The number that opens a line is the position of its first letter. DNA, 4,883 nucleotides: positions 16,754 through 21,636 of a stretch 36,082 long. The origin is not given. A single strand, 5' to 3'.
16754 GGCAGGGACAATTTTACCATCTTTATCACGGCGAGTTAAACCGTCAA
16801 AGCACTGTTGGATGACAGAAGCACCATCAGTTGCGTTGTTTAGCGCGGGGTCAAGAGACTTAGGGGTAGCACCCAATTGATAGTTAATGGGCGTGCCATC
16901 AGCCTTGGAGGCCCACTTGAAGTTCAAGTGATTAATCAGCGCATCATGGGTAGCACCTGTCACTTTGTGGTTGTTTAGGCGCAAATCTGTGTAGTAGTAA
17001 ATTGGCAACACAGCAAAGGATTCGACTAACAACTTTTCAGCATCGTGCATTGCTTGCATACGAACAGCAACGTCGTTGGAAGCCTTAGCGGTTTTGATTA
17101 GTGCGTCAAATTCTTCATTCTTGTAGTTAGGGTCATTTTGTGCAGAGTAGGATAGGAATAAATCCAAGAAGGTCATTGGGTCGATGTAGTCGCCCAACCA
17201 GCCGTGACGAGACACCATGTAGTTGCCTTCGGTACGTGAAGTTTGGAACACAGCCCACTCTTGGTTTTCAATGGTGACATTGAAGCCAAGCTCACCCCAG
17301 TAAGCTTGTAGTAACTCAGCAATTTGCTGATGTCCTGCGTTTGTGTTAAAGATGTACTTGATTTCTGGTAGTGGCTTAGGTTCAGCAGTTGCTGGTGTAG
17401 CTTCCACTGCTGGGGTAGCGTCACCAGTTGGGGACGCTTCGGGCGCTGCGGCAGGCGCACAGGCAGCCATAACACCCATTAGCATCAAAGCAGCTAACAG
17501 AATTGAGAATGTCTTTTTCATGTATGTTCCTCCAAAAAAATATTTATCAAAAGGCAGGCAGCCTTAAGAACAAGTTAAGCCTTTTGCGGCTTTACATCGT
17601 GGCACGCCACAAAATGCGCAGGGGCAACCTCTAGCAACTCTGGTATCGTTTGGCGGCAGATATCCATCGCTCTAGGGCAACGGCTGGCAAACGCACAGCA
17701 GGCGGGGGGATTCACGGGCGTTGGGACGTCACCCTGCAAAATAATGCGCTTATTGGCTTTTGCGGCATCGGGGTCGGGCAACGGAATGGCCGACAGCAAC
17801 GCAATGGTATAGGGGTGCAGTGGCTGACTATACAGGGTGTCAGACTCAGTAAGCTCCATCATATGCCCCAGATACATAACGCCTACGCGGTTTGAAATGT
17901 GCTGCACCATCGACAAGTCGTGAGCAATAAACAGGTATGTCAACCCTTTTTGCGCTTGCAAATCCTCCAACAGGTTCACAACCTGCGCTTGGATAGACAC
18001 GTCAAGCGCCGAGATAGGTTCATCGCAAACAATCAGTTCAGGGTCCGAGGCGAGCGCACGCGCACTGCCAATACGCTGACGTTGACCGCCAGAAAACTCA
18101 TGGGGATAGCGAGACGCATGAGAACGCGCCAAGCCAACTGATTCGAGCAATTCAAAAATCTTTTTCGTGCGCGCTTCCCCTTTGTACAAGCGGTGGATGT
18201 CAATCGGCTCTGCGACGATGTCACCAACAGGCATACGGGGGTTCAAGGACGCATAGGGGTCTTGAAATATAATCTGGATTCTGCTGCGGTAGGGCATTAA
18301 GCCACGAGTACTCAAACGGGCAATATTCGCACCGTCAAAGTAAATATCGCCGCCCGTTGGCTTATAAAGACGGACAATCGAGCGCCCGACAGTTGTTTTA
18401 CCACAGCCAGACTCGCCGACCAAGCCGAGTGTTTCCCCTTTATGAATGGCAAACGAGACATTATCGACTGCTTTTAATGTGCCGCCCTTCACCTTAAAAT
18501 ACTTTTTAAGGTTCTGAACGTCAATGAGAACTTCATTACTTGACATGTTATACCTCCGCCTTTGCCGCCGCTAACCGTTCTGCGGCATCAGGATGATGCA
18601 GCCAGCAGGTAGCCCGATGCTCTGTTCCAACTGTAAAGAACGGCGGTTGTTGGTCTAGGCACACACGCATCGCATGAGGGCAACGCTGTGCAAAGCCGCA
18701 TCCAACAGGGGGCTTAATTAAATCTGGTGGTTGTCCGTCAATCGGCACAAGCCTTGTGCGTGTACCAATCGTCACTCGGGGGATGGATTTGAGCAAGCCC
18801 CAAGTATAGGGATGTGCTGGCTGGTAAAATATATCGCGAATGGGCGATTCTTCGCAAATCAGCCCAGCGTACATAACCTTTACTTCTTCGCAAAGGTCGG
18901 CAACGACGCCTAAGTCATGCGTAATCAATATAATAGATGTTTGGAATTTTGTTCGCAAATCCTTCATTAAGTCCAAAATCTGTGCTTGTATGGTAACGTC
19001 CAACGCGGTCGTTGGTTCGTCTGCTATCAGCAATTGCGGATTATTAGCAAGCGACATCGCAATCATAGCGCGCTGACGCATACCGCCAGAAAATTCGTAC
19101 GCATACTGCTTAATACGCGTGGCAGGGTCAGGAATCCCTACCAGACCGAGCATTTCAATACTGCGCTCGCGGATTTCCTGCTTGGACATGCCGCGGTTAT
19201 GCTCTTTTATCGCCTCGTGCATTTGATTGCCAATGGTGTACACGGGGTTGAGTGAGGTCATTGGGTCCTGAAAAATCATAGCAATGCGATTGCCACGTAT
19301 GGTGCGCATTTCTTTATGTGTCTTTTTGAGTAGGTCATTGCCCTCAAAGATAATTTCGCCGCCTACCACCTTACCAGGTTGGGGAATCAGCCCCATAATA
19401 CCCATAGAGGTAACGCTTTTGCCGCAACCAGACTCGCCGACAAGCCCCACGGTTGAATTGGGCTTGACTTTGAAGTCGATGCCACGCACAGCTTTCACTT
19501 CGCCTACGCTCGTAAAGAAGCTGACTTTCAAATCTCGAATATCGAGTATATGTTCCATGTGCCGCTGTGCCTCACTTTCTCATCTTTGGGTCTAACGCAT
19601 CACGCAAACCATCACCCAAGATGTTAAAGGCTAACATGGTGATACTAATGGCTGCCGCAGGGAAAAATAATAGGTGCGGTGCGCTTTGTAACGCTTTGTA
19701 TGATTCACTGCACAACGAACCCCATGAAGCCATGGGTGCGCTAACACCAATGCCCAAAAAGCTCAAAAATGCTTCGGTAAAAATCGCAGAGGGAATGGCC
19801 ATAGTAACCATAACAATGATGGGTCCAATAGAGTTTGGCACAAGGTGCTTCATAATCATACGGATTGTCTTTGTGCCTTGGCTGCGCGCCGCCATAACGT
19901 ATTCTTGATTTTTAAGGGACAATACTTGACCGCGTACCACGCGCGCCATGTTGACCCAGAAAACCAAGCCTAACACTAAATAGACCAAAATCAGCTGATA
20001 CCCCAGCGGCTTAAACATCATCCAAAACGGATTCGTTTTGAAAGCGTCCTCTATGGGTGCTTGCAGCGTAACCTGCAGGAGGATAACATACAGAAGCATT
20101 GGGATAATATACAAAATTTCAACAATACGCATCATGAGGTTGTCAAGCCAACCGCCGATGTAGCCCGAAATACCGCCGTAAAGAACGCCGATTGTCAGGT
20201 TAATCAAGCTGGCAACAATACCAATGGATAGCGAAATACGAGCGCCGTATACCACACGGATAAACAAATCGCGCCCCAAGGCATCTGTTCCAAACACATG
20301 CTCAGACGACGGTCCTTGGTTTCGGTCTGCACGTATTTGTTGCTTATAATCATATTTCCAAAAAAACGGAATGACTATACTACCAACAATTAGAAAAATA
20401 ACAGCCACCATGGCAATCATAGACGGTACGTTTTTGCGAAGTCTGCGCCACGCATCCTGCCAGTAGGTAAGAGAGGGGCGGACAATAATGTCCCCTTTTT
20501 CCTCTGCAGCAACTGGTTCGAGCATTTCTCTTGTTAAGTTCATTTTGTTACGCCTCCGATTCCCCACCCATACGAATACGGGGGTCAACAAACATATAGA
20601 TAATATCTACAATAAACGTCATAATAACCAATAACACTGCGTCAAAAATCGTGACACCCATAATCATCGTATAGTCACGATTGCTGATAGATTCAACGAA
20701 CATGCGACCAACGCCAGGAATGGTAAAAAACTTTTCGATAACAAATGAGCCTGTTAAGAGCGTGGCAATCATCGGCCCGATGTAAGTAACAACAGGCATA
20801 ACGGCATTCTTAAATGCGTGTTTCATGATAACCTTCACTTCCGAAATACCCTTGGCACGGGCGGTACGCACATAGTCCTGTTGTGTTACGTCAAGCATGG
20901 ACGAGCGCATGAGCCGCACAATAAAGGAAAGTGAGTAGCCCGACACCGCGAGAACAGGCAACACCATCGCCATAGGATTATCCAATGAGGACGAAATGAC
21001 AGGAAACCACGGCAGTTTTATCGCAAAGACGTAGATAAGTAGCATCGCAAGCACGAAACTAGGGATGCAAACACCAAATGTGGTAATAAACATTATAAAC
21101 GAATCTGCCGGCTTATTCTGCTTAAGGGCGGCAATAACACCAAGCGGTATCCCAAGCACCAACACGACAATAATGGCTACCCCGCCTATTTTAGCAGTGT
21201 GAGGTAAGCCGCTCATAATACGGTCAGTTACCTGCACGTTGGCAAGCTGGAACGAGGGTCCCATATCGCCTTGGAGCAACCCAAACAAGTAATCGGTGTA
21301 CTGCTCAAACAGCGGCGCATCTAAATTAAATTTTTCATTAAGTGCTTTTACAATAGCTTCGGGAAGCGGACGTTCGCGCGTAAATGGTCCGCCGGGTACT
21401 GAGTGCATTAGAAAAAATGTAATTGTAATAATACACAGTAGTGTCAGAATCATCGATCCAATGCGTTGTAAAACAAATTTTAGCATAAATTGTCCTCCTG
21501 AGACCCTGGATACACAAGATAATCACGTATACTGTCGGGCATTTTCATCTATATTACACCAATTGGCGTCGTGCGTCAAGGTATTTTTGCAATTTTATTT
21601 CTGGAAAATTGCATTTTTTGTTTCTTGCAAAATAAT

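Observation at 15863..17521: Circularly permuted OppA-type substrate-binding lipoprotein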

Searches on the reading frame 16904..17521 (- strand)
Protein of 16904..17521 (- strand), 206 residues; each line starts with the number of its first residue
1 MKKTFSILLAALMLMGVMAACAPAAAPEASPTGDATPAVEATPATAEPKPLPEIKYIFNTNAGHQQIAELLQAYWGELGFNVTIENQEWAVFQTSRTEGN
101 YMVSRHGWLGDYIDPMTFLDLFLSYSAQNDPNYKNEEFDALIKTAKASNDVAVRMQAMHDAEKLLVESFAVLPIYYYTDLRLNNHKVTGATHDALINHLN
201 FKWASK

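Call 40: search_protein_families(library=pfam, proteins=[window:16904-17521:-], max_evalue=0.01)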
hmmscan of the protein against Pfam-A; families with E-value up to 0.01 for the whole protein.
seq(206 aa): 1 family
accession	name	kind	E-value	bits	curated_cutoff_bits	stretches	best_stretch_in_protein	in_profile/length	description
PF00496.27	SBP_bac_5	-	4.3e-16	59.4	32.4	1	51-129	288-367/368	Bacterial extracellular solute-binding proteins, family 5 Middle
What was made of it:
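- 16904..17380 (-): Block A (residues 48-206), equivalent to canonical OppA residues ~358-520. It holds His64, Arg105 and Asp111, which align with the peptide-terminus-binding His371, Arg413 and Asp419 of enterobacterial OppA. Pfam HMM 288-367 (call 40).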

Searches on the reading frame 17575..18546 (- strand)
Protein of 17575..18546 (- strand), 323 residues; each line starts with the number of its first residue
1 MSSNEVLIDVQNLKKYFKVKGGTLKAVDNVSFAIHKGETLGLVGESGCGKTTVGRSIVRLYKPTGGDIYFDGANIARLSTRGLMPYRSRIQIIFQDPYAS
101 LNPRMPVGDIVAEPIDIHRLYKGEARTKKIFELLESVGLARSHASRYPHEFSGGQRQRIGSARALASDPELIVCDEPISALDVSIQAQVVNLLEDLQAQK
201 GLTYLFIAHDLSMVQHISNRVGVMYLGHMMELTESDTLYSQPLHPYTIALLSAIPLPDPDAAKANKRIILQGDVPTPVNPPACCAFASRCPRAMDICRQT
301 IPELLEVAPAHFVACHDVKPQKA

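Call 11: search_protein_families(library=pfam, proteins=[window:17575-18546:-], max_evalue=0.00001)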
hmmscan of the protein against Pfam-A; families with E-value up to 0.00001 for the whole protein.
window:17575-18546:- (323 aa): 2 families
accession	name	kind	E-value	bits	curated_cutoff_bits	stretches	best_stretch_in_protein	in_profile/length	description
PF00005.33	ABC_tran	-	2e-30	106.6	25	1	28-178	2-136/137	ABC transporter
PF08352.17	oligo_HPY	-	4.1e-16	59.6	27.1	1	230-297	1-65/65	Oligopeptide/dipeptide transporter, C-terminal region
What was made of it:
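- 17575..18546 (-): oppF (ABC ATPase with oligo_HPY C-terminal region). Pfam ABC_tran plus oligo_HPY (call 11).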

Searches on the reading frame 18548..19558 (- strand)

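Call 11: search_protein_families(library=pfam, proteins=[window:18548-19558:-], max_evalue=0.00001)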
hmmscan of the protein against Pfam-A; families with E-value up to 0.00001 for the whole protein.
window:18548-19558:- (336 aa): 3 families
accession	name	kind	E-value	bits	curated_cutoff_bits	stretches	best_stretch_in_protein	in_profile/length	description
PF00005.33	ABC_tran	-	3.7e-27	96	25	1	25-184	2-137/137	ABC transporter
PF08352.17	oligo_HPY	-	3.2e-19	69.5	27.1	1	236-300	2-65/65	Oligopeptide/dipeptide transporter, C-terminal region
PF13304.12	AAA_21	-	4e-06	27.5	27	1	149-219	231-303/304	AAA domain, putative AbiEii toxin, Type IV TA system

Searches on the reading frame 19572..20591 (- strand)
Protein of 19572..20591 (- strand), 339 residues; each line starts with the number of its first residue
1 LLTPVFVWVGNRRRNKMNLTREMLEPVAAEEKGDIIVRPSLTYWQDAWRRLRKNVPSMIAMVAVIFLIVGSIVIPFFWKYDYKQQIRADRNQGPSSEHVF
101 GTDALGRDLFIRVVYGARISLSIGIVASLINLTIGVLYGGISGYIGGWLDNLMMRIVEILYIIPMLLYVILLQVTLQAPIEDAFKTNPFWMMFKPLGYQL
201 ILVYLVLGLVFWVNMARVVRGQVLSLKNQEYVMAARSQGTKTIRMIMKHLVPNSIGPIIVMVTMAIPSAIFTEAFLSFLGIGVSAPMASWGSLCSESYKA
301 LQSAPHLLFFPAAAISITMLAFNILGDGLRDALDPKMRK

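Call 11: search_protein_families(library=pfam, proteins=[window:19572-20591:-], max_evalue=0.00001)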
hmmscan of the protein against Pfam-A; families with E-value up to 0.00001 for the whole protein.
window:19572-20591:- (339 aa): 2 families
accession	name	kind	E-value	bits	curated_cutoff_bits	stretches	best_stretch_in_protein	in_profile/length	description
PF00528.27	BPD_transp_1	-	7.8e-31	107.7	26.4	1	135-339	1-184/184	Binding-protein-dependent transport system inner membrane component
PF12911.12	OppC_N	-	1e-15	57.8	23.9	1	42-94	1-53/53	N-terminal TM domain of oligopeptide transport permease C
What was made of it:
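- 19572..20591 (-): oppC (permease). The mechanical ORF overlaps the end of oppB, so the real start is probably further downstream. Pfam OppC_N plus BPD_transp_1 (call 11).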

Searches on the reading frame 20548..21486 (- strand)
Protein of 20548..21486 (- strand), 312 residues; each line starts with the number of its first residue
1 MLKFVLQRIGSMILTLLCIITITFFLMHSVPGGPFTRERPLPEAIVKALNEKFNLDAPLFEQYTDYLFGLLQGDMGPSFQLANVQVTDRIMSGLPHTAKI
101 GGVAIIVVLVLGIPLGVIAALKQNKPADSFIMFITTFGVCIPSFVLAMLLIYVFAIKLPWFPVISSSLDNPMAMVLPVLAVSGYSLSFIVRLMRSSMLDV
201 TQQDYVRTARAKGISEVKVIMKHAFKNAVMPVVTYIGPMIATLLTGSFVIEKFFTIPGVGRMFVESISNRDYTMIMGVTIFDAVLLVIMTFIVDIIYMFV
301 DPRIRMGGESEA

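Call 11: search_protein_families(library=pfam, proteins=[window:20548-21486:-], max_evalue=0.00001)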
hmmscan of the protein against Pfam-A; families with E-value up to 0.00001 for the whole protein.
window:20548-21486:- (312 aa): 2 families
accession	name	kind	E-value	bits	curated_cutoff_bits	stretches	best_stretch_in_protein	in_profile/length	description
PF00528.27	BPD_transp_1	-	2.3e-42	145.3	26.4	1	112-305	1-183/184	Binding-protein-dependent transport system inner membrane component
PF19300.4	BPD_transp_1_N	-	1.4e-08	35.3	23.8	1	1-75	1-77/114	Binding-prot-dependent transport system membrane comp, N-term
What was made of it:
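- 20548..21486 (-): oppB (permease), first gene of the operon. Pfam BPD_transp_1_N plus BPD_transp_1 (call 11).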
